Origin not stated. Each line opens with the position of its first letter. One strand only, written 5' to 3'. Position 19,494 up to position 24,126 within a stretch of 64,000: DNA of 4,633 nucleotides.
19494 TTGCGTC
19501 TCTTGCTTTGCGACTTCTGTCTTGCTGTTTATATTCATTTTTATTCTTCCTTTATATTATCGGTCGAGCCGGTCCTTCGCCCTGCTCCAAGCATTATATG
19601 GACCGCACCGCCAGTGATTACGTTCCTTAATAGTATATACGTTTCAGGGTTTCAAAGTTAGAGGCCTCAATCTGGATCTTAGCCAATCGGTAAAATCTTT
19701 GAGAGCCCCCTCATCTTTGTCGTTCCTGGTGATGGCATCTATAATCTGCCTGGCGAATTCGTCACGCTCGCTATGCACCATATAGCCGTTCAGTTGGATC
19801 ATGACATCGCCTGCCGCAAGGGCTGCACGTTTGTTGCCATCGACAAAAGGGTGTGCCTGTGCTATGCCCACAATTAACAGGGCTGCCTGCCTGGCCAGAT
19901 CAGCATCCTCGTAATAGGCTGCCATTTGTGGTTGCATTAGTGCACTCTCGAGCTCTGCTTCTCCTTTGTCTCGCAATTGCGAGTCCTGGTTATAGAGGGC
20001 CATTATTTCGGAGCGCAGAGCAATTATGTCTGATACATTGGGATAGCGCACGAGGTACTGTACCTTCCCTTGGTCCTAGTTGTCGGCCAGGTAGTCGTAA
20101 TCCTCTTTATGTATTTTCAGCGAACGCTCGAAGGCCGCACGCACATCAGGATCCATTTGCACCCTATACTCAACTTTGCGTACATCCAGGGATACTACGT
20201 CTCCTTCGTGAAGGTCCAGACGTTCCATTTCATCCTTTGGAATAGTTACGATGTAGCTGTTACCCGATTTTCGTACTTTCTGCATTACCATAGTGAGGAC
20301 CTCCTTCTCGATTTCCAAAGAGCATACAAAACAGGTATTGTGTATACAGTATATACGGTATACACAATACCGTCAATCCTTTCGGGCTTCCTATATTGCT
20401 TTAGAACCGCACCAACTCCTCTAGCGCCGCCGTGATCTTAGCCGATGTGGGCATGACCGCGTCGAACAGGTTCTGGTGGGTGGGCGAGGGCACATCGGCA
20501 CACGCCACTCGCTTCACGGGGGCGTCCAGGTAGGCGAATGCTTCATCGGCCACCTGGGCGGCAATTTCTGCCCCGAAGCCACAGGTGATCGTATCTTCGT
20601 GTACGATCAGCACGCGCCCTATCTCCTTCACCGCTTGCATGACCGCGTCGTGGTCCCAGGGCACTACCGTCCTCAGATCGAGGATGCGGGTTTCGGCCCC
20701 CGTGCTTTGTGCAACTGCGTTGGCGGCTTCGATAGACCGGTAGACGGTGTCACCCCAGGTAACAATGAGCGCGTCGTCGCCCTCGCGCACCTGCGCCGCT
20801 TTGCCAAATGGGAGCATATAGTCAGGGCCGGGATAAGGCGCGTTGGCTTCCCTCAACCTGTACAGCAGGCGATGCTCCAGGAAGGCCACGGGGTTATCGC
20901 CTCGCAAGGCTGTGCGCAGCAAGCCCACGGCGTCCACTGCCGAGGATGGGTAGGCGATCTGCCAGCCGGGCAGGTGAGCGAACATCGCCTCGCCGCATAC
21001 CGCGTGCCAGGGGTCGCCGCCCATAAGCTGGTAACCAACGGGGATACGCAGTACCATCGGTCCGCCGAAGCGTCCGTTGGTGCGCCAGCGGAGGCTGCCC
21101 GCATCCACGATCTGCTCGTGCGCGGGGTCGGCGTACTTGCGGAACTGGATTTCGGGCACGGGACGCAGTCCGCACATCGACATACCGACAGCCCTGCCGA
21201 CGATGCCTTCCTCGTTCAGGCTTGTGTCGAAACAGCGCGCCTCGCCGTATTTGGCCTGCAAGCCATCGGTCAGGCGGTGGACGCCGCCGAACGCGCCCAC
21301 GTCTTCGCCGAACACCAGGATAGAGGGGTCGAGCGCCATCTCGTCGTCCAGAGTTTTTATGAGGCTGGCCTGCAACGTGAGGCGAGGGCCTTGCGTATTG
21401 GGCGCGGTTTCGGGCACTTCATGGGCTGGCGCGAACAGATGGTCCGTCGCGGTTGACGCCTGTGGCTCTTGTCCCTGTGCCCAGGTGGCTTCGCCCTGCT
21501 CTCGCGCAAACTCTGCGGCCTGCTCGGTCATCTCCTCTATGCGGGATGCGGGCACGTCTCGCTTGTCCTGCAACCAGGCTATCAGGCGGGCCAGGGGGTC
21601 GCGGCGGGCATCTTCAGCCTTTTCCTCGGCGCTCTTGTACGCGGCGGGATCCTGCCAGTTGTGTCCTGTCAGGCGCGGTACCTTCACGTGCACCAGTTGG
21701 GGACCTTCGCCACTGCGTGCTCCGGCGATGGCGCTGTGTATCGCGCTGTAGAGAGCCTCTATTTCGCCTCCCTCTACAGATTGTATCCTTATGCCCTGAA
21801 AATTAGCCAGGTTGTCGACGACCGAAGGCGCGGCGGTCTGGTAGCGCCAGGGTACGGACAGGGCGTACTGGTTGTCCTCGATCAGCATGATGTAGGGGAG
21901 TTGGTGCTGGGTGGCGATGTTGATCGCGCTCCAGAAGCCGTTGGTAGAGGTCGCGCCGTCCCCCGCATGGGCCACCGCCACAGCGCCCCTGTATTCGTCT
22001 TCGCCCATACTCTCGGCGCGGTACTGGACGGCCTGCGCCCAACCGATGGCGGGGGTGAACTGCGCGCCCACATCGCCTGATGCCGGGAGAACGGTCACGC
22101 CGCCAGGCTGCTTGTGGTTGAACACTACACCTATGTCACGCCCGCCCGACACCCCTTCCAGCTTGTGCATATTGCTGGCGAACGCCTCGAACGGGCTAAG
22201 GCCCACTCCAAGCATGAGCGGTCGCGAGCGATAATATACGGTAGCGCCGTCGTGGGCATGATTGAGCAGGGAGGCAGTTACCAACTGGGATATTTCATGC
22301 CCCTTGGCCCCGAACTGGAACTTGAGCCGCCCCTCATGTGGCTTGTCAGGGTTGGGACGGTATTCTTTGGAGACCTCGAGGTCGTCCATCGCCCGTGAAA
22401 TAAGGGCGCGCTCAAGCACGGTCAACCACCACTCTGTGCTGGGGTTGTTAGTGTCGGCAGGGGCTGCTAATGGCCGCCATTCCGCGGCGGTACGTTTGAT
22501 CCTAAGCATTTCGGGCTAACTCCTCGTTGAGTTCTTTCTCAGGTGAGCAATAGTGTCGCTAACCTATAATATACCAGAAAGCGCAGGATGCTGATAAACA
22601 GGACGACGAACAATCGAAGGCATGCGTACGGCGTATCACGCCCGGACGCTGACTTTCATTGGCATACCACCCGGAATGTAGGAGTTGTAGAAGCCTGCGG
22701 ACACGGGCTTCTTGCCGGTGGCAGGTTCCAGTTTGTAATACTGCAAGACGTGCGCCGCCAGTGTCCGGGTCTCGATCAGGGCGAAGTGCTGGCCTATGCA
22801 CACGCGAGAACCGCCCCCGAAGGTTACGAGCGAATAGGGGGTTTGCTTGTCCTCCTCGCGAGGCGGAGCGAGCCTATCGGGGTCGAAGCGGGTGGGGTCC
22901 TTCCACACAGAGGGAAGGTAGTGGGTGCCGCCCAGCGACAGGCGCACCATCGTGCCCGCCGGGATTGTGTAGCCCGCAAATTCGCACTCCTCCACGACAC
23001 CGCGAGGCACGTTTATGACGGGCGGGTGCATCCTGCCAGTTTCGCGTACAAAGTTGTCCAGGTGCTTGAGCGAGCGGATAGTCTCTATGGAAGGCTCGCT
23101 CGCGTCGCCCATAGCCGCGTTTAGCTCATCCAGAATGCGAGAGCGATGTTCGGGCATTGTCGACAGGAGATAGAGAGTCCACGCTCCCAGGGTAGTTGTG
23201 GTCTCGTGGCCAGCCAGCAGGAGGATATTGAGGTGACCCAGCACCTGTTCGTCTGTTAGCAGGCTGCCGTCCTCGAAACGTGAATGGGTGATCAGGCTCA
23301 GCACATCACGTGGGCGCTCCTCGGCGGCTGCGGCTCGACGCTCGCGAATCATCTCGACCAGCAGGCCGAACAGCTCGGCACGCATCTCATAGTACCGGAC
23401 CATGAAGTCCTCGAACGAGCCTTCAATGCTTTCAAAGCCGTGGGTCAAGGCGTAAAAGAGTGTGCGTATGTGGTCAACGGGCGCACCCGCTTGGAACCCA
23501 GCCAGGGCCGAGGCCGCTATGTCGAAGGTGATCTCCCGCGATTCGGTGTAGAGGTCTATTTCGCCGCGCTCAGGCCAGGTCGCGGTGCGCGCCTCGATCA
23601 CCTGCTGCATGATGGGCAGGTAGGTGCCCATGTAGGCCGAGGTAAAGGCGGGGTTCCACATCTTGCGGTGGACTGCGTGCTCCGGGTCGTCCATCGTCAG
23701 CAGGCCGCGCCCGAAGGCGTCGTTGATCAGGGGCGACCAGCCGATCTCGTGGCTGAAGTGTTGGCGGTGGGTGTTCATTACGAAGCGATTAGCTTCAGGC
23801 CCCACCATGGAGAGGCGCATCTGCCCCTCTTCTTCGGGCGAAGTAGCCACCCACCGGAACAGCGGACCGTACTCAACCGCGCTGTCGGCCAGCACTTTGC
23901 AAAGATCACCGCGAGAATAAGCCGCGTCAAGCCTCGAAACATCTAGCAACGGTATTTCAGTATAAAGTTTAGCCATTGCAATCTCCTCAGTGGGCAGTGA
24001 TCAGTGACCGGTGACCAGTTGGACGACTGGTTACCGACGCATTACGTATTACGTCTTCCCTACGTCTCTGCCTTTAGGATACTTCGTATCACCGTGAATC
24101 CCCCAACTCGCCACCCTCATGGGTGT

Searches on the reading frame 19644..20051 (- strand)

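Call 63: search_protein_families(library=pfam, proteins=[window:19644-20051:-], max_evalue=0.00001)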
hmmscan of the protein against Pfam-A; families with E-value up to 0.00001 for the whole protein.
window:19644-20051:- (135 aa): 1 family
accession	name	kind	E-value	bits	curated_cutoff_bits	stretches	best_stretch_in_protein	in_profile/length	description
PF02661.23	Fic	-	4.3e-14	53.6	24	1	5-84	3-92/93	Fic/DOC family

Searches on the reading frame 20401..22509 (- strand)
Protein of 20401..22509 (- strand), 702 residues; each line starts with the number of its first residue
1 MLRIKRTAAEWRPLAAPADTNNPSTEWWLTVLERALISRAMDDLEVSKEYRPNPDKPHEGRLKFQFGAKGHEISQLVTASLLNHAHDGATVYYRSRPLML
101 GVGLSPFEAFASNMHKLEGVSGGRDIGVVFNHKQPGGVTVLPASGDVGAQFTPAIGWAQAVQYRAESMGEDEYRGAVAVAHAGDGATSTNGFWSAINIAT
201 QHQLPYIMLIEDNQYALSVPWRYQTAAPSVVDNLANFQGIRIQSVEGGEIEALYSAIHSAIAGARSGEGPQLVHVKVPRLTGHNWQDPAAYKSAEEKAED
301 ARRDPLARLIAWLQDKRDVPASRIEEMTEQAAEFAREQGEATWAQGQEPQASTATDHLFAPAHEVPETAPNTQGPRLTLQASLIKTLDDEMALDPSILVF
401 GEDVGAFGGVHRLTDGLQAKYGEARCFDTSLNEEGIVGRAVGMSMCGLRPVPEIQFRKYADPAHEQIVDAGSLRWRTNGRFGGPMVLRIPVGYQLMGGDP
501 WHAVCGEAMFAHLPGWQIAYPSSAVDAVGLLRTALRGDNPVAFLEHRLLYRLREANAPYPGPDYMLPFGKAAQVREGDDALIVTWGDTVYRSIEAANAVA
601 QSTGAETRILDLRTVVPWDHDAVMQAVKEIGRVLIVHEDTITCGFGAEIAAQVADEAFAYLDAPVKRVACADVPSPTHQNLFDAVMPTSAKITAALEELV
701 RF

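Call 63: search_protein_families(library=pfam, proteins=[window:20401-22509:-], max_evalue=0.00001)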
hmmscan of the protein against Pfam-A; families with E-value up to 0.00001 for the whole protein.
window:20401-22509:- (702 aa): 3 families
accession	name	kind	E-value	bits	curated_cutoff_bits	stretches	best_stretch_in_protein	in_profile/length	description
PF00676.26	E1_dh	-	2.9e-35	122.1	22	1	59-335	20-284/300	Dehydrogenase E1 component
PF02780.25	Transketolase_C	-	3.3e-34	117.9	25.9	1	569-692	1-124/124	Transketolase, C-terminal domain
PF02779.29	Transket_pyr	-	4.8e-30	104.9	27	1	383-551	9-173/174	Transketolase, pyrimidine binding domain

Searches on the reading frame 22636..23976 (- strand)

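Call 63: search_protein_families(library=pfam, proteins=[window:22636-23976:-], max_evalue=0.00001)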
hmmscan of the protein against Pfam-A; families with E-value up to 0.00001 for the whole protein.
window:22636-23976:- (446 aa): 1 family
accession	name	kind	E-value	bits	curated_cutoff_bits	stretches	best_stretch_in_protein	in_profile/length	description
PF00067.27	p450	-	5.4e-63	213.8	22.8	1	27-424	24-442/462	Cytochrome P450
